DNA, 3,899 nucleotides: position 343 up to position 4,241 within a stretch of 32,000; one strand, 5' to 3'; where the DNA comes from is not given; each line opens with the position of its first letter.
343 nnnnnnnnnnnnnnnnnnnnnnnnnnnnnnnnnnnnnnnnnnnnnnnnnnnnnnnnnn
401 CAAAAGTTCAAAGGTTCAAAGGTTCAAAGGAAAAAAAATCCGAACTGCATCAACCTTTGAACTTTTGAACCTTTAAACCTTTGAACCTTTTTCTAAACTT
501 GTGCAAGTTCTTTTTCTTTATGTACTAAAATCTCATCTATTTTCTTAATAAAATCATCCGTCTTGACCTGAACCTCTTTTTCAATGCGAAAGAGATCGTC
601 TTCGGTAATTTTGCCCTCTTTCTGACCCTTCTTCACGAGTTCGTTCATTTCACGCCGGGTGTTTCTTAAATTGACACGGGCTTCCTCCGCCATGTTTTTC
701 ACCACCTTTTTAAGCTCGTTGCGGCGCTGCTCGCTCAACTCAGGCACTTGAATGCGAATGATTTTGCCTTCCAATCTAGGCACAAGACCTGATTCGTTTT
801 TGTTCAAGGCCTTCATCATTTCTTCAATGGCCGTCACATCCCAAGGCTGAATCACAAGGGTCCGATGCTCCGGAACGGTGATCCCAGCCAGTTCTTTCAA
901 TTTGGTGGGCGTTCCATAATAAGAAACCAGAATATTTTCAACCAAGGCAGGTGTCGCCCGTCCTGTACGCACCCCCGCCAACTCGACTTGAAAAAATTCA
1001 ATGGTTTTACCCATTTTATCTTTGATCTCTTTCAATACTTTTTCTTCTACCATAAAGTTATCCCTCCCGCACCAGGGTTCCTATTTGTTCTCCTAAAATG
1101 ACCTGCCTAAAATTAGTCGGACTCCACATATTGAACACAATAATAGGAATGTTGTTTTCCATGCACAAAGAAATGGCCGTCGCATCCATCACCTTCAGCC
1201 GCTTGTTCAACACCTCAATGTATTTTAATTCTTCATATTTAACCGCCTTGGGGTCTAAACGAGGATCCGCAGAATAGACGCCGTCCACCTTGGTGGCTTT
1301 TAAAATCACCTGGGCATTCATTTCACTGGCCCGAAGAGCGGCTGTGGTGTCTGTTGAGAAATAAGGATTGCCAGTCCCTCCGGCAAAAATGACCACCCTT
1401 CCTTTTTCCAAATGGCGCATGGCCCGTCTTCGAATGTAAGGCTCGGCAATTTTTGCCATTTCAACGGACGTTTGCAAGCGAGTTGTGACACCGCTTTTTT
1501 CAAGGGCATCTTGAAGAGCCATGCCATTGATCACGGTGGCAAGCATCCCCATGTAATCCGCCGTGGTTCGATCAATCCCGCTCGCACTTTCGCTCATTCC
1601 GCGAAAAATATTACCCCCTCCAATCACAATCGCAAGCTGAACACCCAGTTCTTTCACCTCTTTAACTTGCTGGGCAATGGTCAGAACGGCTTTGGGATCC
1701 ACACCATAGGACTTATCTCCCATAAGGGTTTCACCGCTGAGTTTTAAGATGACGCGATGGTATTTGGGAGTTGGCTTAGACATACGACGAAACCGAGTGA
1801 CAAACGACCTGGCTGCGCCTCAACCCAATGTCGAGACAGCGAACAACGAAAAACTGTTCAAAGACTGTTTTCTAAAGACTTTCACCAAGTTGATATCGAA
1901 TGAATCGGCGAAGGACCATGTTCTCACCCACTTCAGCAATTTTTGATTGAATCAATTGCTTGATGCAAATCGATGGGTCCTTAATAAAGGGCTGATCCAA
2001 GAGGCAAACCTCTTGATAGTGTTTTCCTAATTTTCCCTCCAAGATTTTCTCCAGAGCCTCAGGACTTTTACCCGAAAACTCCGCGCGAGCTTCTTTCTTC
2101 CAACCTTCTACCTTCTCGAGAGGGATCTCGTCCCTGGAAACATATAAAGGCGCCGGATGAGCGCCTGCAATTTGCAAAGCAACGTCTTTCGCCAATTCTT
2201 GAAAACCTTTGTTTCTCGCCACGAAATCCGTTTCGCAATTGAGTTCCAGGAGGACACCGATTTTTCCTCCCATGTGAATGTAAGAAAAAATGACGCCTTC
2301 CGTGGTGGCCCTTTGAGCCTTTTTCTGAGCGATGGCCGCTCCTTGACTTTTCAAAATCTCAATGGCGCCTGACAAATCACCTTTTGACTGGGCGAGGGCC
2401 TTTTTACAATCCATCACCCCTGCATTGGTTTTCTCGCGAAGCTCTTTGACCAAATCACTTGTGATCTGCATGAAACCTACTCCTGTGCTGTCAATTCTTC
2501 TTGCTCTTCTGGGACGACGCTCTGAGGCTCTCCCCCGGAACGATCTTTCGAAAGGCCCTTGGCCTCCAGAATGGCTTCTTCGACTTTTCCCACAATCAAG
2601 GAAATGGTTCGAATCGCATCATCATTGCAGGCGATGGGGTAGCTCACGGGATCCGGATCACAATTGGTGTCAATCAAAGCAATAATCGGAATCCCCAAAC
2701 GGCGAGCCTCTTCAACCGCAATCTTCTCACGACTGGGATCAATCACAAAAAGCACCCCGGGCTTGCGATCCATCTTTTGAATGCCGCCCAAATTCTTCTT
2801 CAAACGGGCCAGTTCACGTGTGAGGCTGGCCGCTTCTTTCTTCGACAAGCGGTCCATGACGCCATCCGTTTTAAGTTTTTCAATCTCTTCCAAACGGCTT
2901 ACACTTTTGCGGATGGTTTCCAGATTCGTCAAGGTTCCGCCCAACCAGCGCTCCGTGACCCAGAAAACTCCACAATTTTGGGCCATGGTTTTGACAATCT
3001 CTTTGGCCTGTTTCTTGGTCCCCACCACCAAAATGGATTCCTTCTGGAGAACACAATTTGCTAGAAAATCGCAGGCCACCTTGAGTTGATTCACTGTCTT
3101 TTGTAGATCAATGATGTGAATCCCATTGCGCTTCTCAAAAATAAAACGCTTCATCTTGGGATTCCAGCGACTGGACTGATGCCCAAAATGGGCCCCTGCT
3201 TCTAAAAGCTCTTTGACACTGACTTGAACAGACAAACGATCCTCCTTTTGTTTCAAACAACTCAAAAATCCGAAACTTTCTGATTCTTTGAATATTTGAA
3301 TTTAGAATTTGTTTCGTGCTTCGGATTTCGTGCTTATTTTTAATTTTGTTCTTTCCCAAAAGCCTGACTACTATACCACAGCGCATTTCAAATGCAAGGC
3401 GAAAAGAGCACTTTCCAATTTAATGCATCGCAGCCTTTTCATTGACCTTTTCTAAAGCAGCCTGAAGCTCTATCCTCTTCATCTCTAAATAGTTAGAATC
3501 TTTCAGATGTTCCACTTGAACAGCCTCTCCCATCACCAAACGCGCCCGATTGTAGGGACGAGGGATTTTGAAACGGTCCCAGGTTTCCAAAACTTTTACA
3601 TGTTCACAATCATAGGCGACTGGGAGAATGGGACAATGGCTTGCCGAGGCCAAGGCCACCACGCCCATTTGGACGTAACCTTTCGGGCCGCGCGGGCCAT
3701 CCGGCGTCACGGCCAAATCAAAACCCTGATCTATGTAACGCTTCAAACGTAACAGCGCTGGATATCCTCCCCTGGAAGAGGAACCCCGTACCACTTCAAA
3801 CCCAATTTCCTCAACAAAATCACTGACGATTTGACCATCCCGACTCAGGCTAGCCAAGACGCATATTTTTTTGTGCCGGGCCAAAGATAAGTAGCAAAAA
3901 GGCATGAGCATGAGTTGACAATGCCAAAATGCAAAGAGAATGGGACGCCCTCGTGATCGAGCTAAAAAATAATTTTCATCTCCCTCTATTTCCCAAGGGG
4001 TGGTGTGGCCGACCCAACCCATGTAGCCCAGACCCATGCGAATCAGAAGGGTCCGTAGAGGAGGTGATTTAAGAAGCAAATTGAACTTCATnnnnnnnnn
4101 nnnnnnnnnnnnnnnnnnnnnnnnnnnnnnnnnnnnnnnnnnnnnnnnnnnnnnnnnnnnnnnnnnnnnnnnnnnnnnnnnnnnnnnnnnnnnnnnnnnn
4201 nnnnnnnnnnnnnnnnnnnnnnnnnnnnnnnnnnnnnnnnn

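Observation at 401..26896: Pervasive gene-boundary hairpins whose arms are locus-specific 7-nt (or 8-nt) tandem arrays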

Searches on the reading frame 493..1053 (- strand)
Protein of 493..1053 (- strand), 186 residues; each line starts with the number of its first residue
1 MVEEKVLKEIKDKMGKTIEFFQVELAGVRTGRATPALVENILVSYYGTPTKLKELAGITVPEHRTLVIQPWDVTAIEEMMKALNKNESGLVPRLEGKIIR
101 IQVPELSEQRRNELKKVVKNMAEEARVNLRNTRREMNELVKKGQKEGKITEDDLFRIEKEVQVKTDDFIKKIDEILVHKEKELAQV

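Call 10: search_protein_families(library=pfam, proteins=[window:493-1053:-])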
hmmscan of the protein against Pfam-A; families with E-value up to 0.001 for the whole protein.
window:493-1053:- (186 aa): 2 families
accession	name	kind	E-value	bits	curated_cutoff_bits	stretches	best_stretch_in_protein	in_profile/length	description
PF01765.24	RRF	-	6.8e-55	185.8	29.7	1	22-183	2-163/164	Ribosome recycling factor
PF00244.26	14-3-3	-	0.00033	20.7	33.2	1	103-180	25-103/223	14-3-3 protein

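Call 42: find_encoding_contigs(protein=window:493-1053:-, flank=10000, max_places=2)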
Protein window:493-1053:- (186 aa): 2 contigs read that carry it; 2 places shown.
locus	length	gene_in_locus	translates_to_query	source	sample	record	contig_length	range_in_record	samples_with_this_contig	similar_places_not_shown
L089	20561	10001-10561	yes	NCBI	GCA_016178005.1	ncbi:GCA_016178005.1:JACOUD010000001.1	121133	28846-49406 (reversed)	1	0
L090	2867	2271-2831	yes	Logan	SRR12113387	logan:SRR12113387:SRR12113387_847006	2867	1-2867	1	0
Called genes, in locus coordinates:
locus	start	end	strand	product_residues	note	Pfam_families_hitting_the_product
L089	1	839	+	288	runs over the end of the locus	PF03331:LpxC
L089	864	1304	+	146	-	PF22817:ApeP-like, PF07977:FabA, PF22818:ApeI-like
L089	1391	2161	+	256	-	PF25084:LbH_EIF2B (faint), PF25087:GMPPB_C (weak), PF00132:Hexapep, PF13720:Acetyltransf_11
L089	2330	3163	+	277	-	PF17930:LpxI_N, PF06230:LpxI_C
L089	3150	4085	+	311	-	PF01408:GFO_IDH_MocA, PF22725:GFO_IDH_MocA_C3, PF02894:GFO_IDH_MocA_C (weak)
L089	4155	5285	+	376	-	PF02684:LpxB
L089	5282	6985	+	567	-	PF00664:ABC_membrane, PF00005:ABC_tran, PF00270:DEAD (weak), PF02463:SMC_N (weak), PF00004:AAA (faint)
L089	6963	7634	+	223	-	PF04028:DUF374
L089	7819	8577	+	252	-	PF00318:Ribosomal_S2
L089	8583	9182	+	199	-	PF00889:EF_TS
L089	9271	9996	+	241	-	PF00696:AA_kinase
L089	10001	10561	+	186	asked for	PF01765:RRF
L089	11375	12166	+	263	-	-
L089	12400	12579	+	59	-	-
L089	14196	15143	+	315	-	PF17761:DUF1016_N, PF06250:YhcG_C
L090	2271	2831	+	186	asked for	PF01765:RRF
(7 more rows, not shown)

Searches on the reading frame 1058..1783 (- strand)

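Call 10: search_protein_families(library=pfam, proteins=[window:1058-1783:-])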
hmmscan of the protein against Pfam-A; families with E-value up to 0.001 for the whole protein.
window:1058-1783:- (241 aa): 1 family
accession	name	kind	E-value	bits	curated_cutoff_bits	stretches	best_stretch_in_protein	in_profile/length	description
PF00696.33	AA_kinase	-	4.1e-37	128.6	24.9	1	10-218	2-234/234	Amino acid kinase family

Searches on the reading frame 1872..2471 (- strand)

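Call 10: search_protein_families(library=pfam, proteins=[window:1872-2471:-])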
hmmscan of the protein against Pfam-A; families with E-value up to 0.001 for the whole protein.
window:1872-2471:- (199 aa): 1 family
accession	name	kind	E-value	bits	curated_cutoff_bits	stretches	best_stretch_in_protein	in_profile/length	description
PF00889.24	EF_TS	-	1.6e-32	113.2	27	1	6-197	25-204/204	Elongation factor TS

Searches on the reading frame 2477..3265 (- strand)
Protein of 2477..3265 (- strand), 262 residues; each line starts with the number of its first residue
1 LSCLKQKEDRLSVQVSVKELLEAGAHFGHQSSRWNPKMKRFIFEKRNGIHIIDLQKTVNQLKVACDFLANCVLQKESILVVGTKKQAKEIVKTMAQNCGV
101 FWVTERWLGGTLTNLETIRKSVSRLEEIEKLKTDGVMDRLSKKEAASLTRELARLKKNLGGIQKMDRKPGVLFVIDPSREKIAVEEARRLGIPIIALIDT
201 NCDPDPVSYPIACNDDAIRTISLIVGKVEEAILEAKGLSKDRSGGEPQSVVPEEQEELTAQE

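Call 10: search_protein_families(library=pfam, proteins=[window:2477-3265:-])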
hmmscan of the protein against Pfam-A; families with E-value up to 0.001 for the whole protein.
window:2477-3265:- (262 aa): 1 family
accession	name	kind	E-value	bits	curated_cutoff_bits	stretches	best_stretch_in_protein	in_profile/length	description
PF00318.25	Ribosomal_S2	-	4.6e-92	307.6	26.1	1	20-234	1-215/216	Ribosomal protein S2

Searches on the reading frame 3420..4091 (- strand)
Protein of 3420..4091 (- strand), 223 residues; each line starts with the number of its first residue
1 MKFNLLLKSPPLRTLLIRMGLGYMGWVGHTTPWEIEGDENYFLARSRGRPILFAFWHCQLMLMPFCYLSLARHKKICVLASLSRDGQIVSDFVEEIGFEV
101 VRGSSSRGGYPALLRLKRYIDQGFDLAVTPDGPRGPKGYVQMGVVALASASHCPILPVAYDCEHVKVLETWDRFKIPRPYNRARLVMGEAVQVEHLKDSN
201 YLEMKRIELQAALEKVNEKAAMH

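Call 10: search_protein_families(library=pfam, proteins=[window:3420-4091:-])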
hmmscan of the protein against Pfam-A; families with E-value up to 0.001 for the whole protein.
window:3420-4091:- (223 aa): 1 family
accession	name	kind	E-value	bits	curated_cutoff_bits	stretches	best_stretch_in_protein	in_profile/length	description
PF04028.18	DUF374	-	4.1e-25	87.6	26.8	1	71-136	3-68/69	Domain of unknown function (DUF374)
